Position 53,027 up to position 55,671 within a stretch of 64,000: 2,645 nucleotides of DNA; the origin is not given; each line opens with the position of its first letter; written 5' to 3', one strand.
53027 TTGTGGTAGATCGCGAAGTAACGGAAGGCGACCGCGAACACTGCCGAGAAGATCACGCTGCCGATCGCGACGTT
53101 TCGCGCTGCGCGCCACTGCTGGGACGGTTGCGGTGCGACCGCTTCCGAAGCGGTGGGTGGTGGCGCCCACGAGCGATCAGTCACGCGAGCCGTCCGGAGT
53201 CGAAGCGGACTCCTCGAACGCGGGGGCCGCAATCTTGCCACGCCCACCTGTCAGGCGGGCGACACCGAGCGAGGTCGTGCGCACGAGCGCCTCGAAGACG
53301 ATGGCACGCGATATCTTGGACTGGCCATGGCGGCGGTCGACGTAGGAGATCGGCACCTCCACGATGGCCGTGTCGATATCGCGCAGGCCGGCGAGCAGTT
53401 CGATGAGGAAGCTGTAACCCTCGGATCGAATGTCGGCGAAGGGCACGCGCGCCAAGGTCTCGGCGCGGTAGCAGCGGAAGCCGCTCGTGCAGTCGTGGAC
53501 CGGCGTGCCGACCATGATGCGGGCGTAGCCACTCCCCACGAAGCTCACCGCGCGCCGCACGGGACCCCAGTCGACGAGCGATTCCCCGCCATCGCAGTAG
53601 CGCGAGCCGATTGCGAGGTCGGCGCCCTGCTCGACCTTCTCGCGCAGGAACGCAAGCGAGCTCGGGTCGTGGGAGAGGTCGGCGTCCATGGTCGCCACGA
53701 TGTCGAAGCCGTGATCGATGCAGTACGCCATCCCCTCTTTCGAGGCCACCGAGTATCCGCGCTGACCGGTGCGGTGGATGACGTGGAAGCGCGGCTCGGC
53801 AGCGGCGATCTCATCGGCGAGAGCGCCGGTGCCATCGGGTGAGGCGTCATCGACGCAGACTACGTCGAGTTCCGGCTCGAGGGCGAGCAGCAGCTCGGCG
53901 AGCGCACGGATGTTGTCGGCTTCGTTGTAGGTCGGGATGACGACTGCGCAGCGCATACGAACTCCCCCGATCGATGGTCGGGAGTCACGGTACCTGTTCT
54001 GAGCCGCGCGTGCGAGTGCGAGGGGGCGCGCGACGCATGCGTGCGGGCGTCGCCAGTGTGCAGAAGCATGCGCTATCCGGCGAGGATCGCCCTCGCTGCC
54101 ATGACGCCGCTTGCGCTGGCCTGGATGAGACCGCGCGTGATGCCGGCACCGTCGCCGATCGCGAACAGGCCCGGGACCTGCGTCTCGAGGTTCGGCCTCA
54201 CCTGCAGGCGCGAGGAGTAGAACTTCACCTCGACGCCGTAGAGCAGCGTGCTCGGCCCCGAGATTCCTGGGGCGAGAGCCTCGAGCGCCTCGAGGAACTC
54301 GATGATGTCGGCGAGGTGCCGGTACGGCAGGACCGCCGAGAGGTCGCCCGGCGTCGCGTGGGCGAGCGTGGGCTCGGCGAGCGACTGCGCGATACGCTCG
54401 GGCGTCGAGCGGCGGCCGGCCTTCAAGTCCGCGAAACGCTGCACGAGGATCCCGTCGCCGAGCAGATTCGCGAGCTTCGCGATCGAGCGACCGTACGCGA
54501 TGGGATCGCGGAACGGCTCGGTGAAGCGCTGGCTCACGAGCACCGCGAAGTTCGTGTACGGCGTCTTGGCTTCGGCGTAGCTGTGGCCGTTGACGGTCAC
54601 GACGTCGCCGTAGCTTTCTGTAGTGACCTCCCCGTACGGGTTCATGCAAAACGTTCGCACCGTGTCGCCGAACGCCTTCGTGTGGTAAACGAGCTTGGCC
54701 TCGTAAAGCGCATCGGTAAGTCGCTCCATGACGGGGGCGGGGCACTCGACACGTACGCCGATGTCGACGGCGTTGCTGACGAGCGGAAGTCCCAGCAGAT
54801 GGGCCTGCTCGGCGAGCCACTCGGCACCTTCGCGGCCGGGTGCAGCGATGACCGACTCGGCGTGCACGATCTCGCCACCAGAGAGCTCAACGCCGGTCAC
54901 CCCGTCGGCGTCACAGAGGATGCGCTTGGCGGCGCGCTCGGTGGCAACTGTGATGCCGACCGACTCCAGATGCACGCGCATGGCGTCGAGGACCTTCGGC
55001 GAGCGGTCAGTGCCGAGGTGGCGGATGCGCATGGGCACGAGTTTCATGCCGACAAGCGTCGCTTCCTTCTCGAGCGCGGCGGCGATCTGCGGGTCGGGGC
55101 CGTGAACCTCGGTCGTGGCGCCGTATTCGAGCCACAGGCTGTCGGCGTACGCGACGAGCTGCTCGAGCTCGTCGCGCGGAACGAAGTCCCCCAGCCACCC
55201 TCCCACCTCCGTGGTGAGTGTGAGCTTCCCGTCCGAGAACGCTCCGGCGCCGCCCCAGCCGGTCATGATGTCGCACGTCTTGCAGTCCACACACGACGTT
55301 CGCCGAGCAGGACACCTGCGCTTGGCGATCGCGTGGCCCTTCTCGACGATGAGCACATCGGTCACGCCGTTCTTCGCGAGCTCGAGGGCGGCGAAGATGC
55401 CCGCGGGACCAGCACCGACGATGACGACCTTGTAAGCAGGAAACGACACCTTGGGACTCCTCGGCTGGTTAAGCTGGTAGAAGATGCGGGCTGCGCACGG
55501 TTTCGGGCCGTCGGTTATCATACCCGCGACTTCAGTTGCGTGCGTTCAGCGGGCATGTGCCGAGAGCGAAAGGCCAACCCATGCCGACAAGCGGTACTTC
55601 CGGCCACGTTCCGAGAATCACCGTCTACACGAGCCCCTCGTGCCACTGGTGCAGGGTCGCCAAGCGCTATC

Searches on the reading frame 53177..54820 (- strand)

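Call 33: search_protein_families(library=pfam, proteins=[window:53177-54820:-], max_evalue=0.001)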
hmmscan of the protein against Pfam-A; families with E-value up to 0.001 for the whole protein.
window:53177-54820:- (547 aa): 2 families
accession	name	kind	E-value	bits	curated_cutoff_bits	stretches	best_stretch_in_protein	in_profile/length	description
PF00535.33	Glycos_transf_2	-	5.4e-28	98.5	23.3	1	293-456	2-164/168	Glycosyl transferase family 2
PF13641.12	Glyco_tranf_2_3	-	5.8e-05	23.7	27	1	290-391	2-106/230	Glycosyltransferase like family 2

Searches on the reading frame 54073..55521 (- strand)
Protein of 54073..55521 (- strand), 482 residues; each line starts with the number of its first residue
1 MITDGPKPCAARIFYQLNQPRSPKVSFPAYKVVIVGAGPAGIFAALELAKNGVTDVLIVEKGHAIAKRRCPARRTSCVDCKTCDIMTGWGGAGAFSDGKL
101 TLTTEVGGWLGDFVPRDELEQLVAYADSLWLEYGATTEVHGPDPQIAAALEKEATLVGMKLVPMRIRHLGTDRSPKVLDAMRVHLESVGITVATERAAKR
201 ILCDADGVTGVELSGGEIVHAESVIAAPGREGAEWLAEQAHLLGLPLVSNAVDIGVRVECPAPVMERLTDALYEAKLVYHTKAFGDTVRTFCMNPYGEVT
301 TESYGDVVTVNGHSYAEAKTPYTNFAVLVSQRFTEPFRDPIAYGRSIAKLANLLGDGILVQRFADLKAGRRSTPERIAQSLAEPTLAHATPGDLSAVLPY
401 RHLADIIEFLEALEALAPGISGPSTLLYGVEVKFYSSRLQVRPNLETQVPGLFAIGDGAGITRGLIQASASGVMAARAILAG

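Call 33: search_protein_families(library=pfam, proteins=[window:54073-55521:-], max_evalue=0.001)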
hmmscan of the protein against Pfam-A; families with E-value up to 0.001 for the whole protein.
window:54073-55521:- (482 aa): 12 families
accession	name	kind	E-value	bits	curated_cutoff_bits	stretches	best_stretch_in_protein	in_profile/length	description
PF07992.20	Pyr_redox_2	-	1.1e-14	55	26.1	1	30-71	1-41/291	Pyridine nucleotide-disulphide oxidoreductase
PF01134.28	GIDA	-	1.7e-12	47.6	22.1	1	31-70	1-40/391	Glucose inhibited division protein A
PF21688.3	FAD-depend_C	-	5e-10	40.4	27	1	267-432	28-195/197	FAD-dependent protein, C-terminal domain-like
PF01494.25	FAD_binding_3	-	1.6e-09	37.9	22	1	30-232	2-161/349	FAD binding domain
PF03486.20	HI0933_like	-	3.2e-09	37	50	1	31-67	2-37/244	HI0933-like protein Rossmann domain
PF00890.30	FAD_binding_2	-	4.6e-09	36.4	20.4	1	32-64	2-33/414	FAD binding domain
PF01266.30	DAO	-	1.1e-08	35.4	27.9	1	31-66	1-35/353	FAD dependent oxidoreductase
PF13738.12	Pyr_redox_3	-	8.9e-08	32.2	30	1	33-65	1-33/305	Pyridine nucleotide-disulphide oxidoreductase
PF13450.12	NAD_binding_8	-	2.6e-05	24.9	21.9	1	34-65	1-31/68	NAD(P)-binding Rossmann-like domain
PF00070.33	Pyr_redox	-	0.00012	23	22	0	31-66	1-35/82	Pyridine nucleotide-disulphide oxidoreductase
PF12831.13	FAD_oxidored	-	0.00049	20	27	1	32-62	2-31/416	FAD dependent oxidoreductase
PF01946.23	Thi4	-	0.00098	18.9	26.2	0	30-62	18-50/235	Thi4 family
